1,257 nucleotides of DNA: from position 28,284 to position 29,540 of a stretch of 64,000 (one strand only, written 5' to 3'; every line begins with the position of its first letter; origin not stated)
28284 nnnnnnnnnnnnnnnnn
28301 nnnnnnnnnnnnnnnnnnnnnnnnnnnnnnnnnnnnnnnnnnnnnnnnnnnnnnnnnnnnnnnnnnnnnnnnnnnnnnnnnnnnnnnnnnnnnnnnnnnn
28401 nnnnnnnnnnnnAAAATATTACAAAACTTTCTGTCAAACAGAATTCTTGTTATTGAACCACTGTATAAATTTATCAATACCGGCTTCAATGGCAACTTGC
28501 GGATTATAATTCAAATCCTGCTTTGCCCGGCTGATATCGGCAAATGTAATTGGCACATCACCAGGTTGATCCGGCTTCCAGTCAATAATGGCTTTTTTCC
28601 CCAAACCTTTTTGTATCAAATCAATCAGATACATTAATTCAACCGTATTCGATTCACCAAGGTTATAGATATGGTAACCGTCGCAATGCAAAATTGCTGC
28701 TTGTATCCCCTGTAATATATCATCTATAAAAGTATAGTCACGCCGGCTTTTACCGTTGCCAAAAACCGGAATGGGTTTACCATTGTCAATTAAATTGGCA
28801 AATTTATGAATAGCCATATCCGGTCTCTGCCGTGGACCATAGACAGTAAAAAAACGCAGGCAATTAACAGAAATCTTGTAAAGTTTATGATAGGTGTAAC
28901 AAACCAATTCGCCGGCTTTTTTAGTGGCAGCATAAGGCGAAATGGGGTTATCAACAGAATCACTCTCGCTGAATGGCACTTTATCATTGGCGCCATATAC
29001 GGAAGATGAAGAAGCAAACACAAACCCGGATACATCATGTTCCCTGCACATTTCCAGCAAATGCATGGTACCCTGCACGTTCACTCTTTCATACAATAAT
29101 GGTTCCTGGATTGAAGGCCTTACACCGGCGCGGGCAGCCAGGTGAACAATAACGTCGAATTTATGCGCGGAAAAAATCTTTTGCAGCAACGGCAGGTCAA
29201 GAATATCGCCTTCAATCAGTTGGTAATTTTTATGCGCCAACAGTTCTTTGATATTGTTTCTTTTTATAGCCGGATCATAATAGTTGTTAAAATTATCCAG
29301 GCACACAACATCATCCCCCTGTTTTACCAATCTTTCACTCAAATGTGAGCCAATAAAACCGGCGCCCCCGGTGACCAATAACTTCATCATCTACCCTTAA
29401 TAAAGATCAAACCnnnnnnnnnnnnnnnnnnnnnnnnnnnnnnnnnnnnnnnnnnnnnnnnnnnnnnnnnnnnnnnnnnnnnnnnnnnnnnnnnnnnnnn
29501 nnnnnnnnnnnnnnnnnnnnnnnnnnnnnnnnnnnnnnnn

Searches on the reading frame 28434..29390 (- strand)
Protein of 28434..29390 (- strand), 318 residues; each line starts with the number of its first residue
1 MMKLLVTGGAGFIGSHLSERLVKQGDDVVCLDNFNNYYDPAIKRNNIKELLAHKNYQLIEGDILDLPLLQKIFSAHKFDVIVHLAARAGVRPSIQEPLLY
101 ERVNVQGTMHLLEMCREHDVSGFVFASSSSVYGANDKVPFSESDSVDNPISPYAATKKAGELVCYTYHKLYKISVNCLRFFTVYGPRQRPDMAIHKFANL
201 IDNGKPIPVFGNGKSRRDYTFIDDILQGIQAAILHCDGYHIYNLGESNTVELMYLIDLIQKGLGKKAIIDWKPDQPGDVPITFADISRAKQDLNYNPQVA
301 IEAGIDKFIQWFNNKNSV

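Call 71: search_protein_families(library=pfam, proteins=[window:28434-29390:-], max_evalue=0.00001)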
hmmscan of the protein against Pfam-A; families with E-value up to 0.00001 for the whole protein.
window:28434-29390:- (318 aa): 7 families
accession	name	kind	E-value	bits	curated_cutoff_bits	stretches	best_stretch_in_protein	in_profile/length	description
PF16363.11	GDP_Man_Dehyd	-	1.4e-65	222.4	27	1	5-307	1-331/332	GDP-mannose 4,6 dehydratase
PF01370.27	Epimerase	-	9.5e-63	212.2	20.9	1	5-245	2-240/240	NAD dependent epimerase/dehydratase family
PF01073.25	3Beta_HSD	-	5.5e-23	81.8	22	1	5-225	1-221/280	3-beta hydroxysteroid dehydrogenase/isomerase family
PF04321.23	RmlD_sub_bind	-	2.9e-20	73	27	1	2-210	1-176/287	RmlD substrate binding domain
PF02719.21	Polysacc_synt_2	-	9e-17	61.6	20.2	1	4-211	1-196/293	Polysaccharide biosynthesis protein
PF07993.18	NAD_binding_4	-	5.1e-15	55.7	20.1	1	6-186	1-210/258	Male sterility protein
PF13460.12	NAD_binding_10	-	9.8e-08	32.5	27.2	1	8-161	1-128/184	NAD(P)H-binding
